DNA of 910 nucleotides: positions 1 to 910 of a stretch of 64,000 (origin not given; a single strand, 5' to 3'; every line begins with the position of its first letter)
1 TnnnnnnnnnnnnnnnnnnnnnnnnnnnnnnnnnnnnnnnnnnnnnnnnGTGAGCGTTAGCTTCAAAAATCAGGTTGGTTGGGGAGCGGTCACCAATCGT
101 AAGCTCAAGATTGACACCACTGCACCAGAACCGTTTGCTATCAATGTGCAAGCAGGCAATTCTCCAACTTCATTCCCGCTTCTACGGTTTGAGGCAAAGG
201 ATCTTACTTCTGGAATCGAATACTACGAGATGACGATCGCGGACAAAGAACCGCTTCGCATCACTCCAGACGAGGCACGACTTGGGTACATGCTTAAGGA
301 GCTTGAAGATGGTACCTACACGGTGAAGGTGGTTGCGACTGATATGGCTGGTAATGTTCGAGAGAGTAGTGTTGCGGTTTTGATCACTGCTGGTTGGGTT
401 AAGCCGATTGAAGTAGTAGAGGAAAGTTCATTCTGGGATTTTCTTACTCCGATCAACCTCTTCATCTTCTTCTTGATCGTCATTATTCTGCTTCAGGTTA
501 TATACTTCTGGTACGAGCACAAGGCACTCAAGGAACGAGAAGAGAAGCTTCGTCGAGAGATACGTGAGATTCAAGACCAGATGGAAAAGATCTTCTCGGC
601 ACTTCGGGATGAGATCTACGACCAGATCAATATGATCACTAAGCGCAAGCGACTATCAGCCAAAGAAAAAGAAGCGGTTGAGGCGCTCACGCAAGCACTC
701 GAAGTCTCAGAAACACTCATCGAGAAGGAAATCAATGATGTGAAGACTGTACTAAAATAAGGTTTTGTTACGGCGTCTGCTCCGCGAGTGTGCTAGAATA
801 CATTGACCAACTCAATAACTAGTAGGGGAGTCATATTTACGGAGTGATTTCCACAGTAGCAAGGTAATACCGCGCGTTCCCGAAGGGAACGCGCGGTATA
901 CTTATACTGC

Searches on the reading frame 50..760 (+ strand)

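Call 9: search_protein_families(library=pfam, proteins=[window:50-760:+], max_evalue=0.001)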
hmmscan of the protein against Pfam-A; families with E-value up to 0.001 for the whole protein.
window:50-760:+ (236 aa): 2 families
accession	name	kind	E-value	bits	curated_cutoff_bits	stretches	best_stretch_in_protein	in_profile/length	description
PF19077.6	Big_13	-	1.5e-05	25.8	27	1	83-110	70-98/102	Bacterial Ig-like domain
PF14316.11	DUF4381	-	0.00021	22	27.2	1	119-214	5-93/145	Domain of unknown function (DUF4381)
